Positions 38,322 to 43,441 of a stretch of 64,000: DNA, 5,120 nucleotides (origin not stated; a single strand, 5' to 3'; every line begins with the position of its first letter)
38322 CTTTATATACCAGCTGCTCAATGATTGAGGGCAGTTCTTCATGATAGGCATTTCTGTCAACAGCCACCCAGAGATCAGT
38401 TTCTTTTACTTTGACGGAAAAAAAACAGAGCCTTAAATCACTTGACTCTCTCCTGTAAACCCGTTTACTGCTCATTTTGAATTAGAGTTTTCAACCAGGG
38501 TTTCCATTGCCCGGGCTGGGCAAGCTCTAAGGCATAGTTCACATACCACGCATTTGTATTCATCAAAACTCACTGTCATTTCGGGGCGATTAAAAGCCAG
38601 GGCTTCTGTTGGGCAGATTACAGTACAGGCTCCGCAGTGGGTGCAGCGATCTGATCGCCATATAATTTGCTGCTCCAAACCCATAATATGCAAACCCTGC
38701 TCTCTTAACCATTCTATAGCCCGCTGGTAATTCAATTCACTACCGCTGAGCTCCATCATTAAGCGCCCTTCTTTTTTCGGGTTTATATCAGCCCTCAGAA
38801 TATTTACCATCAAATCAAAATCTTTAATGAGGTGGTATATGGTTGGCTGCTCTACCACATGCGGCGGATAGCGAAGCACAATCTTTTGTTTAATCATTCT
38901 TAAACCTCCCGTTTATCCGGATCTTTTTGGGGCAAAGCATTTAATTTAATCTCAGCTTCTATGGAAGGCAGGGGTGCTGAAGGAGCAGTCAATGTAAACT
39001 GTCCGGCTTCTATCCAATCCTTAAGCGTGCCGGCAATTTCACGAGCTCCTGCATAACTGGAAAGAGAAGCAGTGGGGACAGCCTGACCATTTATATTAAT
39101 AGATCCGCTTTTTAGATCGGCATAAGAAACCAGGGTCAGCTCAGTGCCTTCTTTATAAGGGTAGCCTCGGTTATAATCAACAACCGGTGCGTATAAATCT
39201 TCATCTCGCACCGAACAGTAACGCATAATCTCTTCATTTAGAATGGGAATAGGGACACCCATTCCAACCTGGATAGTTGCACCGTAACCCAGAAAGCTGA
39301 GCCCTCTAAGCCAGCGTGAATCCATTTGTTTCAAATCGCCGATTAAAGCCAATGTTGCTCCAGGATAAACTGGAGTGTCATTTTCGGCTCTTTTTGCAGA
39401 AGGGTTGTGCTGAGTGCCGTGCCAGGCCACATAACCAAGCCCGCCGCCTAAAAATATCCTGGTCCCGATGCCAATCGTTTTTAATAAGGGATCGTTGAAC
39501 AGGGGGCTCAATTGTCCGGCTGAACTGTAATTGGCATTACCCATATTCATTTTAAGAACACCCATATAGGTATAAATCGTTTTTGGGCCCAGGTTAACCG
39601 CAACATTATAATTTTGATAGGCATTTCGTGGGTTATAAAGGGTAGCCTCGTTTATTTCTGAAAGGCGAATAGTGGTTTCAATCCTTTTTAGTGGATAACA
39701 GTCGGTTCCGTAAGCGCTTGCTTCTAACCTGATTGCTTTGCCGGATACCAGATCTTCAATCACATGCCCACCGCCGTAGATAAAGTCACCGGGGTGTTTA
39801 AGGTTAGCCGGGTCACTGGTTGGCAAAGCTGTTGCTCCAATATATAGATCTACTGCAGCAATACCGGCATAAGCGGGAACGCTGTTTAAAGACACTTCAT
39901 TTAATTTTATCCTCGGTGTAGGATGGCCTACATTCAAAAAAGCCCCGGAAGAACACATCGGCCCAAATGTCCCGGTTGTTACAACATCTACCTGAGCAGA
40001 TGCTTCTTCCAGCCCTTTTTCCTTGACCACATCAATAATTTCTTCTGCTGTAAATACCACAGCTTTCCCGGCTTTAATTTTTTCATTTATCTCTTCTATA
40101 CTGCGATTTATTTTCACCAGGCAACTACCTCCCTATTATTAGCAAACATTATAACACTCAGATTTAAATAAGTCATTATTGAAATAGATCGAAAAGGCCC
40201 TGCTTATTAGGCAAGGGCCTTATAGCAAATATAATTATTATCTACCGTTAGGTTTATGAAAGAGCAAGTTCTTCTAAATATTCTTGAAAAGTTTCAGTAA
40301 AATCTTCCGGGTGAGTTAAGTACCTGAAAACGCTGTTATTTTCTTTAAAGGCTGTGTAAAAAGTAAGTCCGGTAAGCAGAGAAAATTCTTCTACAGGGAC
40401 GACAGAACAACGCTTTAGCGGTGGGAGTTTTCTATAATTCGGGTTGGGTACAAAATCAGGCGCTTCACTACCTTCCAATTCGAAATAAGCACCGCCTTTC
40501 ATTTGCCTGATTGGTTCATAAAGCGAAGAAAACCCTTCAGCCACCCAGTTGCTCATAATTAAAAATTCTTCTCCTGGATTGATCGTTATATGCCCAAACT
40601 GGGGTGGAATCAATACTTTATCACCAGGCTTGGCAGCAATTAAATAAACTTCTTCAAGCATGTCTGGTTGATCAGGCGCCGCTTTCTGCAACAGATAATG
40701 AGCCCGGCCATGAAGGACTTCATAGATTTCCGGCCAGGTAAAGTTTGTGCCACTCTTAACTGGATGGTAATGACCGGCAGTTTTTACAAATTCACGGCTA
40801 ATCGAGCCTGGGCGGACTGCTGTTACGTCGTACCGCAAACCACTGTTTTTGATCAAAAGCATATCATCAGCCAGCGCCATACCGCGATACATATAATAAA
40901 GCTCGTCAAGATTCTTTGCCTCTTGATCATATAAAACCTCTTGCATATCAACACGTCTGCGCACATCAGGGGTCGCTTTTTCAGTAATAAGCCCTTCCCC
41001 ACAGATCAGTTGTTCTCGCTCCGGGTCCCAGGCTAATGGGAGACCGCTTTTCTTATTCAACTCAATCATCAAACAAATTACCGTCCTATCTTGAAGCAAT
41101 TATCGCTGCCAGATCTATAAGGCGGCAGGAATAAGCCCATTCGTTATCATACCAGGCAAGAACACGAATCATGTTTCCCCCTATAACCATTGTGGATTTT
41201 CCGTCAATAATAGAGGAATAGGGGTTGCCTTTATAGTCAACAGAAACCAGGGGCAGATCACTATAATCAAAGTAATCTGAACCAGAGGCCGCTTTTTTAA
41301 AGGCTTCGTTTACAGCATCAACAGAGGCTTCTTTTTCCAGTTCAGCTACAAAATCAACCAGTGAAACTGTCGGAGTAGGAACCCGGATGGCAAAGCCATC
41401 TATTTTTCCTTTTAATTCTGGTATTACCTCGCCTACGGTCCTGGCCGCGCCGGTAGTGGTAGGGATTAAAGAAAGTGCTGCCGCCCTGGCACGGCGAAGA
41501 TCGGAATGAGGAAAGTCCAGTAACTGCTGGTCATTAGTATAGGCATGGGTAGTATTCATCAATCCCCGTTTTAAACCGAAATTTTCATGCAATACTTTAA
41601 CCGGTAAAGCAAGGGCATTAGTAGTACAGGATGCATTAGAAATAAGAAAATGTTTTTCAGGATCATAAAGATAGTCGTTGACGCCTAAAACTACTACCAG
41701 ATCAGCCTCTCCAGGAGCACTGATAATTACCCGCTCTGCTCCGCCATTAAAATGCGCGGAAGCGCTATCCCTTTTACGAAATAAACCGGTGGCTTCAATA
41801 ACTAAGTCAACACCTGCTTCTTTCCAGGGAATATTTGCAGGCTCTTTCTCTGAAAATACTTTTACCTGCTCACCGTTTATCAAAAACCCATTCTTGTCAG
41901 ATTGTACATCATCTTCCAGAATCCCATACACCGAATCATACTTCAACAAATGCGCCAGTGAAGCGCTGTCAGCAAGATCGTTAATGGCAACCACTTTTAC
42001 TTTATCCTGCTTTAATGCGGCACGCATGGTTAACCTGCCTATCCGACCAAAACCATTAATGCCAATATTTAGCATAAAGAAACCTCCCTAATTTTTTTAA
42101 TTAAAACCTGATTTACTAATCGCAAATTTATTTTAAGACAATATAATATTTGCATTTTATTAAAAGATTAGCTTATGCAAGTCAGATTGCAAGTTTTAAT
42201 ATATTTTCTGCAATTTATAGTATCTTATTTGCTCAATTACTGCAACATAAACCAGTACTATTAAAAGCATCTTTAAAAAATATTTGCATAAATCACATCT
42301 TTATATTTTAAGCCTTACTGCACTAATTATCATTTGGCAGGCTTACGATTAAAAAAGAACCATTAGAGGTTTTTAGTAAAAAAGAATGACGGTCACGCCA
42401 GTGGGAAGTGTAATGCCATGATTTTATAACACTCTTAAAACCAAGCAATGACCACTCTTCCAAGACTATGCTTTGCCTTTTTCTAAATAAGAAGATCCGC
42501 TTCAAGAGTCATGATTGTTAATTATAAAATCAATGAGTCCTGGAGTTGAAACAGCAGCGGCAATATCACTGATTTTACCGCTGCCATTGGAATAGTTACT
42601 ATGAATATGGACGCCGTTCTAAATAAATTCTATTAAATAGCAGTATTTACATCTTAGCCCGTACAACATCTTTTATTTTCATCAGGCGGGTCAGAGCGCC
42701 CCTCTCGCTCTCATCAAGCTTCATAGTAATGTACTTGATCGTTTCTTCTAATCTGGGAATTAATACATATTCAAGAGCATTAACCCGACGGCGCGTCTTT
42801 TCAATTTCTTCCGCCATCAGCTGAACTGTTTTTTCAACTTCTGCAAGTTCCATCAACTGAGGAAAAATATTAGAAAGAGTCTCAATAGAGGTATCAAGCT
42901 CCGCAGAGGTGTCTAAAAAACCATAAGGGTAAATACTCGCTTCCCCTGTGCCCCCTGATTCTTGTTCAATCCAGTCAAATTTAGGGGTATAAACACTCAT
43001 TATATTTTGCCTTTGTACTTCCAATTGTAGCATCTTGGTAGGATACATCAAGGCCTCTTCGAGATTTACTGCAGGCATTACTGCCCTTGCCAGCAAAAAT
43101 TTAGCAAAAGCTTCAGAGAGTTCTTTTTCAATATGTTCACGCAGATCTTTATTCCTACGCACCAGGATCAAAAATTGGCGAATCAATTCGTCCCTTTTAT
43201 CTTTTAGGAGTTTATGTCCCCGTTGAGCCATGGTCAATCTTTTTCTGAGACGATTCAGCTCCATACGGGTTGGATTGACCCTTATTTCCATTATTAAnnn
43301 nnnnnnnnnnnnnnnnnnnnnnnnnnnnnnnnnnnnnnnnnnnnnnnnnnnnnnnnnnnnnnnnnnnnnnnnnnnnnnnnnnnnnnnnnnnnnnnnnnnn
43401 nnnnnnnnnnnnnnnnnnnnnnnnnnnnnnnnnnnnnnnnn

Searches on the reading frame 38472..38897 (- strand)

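Call 11: search_protein_families(library=pfam, proteins=[window:38472-38897:-], max_evalue=0.001)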
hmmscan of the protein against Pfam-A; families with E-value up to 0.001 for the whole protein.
window:38472-38897:- (141 aa): 12 families
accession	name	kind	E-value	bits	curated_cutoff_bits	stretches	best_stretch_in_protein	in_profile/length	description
PF09383.16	NIL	-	1.4e-16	60.5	24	1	6-71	3-71/73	NIL domain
PF00037.32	Fer4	-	1.6e-12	47.1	21.1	2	79-100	2-23/24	4Fe-4S binding domain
PF12837.12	Fer4_6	-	4.4e-12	45.8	25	2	80-100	4-24/24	4Fe-4S binding domain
PF12838.12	Fer4_7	-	2.3e-09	38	27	1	84-130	1-52/52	4Fe-4S dicluster domain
PF12797.12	Fer4_2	-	5.5e-09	35.8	24.5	1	82-97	7-22/22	4Fe-4S binding domain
PF13237.11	Fer4_10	-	8.4e-09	35.7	25.5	1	81-127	5-53/53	4Fe-4S dicluster domain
PF14697.11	Fer4_21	-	4e-08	33.7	35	1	82-129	5-55/59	4Fe-4S dicluster domain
PF13187.11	Fer4_9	-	7.6e-08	32.7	27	1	84-131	1-52/52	4Fe-4S dicluster domain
PF13484.11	Fer4_16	-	2.6e-07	31.7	30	0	84-103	1-20/66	4Fe-4S double cluster binding domain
PF12800.12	Fer4_4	-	1.2e-05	25.7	24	1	83-97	2-16/17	4Fe-4S binding domain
PF13183.11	Fer4_8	-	0.00014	22.7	27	0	82-97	51-66/68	4Fe-4S dicluster domain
PF13534.11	Fer4_17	-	0.00083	20.3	22.2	0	80-98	41-59/61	4Fe-4S dicluster domain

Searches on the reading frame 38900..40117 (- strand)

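Call 11: search_protein_families(library=pfam, proteins=[window:38900-40117:-], max_evalue=0.001)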
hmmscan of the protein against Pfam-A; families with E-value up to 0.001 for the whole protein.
window:38900-40117:- (405 aa): 1 family
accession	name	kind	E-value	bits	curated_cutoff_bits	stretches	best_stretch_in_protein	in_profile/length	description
PF01837.22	HcyBio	-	1.2e-153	511.6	26.2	1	19-376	1-349/349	Homocysteine biosynthesis enzyme, sulfur-incorporation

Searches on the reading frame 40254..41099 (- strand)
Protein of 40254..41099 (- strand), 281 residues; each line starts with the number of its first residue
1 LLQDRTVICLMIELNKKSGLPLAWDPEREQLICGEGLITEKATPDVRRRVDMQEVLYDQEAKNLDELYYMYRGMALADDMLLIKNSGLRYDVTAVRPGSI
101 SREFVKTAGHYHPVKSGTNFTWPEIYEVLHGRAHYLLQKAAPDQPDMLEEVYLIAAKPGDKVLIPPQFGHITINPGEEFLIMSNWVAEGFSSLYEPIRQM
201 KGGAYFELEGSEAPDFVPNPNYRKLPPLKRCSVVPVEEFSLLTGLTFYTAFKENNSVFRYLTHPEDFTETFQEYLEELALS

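Call 11: search_protein_families(library=pfam, proteins=[window:40254-41099:-], max_evalue=0.001)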
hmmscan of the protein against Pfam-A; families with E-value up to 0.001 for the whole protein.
window:40254-41099:- (281 aa): 1 family
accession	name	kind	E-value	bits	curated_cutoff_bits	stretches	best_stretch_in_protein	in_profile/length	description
PF06560.17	GPI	-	1.9e-38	132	20.7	1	58-208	13-166/182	Glucose-6-phosphate isomerase (GPI)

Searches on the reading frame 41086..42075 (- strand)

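Call 60: search_protein_families(library=ncbifam, proteins=[window:41086-42075:-], max_evalue=1e-8)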
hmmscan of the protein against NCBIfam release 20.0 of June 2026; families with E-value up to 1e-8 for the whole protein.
window:41086-42075:- (329 aa): 9 families
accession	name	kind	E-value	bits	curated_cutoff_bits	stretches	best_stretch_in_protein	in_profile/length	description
NF005830.0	PRK07729.1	equivalog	8.8e-131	435.9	546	1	3-328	4-332/343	glyceraldehyde-3-phosphate dehydrogenase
NF005641.0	PRK07403.1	equivalog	1.3e-123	412.5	616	1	1-328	1-334/337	type I glyceraldehyde-3-phosphate dehydrogenase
TIGR01534.1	GAPDH-I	equivalog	1.5e-122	408.9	367.2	1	3-321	1-330/330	type I glyceraldehyde-3-phosphate dehydrogenase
NF033735.1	G3PDH_Arsen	exception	1.6e-114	382.7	450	1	4-323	1-323/323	ArsJ-associated glyceraldehyde-3-phosphate dehydrogenase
NF006512.0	PRK08955.1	equivalog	4.9e-108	361.4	563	1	2-326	3-330/334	glyceraldehyde-3-phosphate dehydrogenase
NF010058.0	PRK13535.1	equivalog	9.6e-92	307.7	539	1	1-326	2-333/339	erythrose-4-phosphate dehydrogenase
TIGR01532.1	E4PD_g-proteo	equivalog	2.5e-89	299.8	530.55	1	4-321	2-325/325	erythrose-4-phosphate dehydrogenase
NF011954.0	PRK15425.1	equivalog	3.8e-88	295.7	662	1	2-327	3-330/331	glyceraldehyde-3-phosphate dehydrogenase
NF006139.0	PRK08289.1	equivalog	2.2e-77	260.7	431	1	6-325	133-468/480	glyceraldehyde-3-phosphate dehydrogenase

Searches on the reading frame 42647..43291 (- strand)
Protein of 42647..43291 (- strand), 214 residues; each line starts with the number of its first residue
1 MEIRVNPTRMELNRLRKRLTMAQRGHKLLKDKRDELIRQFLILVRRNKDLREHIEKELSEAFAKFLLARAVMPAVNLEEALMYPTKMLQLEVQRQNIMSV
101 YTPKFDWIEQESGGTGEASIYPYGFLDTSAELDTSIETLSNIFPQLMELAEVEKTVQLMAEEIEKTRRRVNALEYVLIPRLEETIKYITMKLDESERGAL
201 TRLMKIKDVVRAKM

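Call 60: search_protein_families(library=ncbifam, proteins=[window:42647-43291:-], max_evalue=1e-8)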
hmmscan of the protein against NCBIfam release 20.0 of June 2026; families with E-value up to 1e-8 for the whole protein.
window:42647-43291:- (214 aa): 7 families
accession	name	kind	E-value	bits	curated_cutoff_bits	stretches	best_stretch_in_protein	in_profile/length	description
NF001543.0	PRK00373.1-2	equivalog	4.8e-94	313.9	290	1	2-212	3-210/212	V-type ATP synthase subunit D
NF001546.0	PRK00373.1-5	equivalog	3.7e-67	226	334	1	3-207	4-207/207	V-type ATP synthase subunit D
NF001545.0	PRK00373.1-4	equivalog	5.2e-61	206.2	226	1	4-213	8-213/216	V-type ATP synthase subunit D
TIGR00309.1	V_ATPase_subD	subfamily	6.8e-54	182.6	72.25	1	4-209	3-205/209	V-type ATP synthase subunit D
NF001542.0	PRK00373.1-1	equivalog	6.5e-47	159.7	261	1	4-210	5-207/212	V-type ATP synthase subunit D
NF001544.0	PRK00373.1-3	equivalog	1.7e-29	103.2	253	1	4-213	7-210/216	V-type ATP synthase subunit D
NF002565.0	PRK02195.1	equivalog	4e-12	46.3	189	1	2-202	2-188/204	V-type ATP synthase subunit D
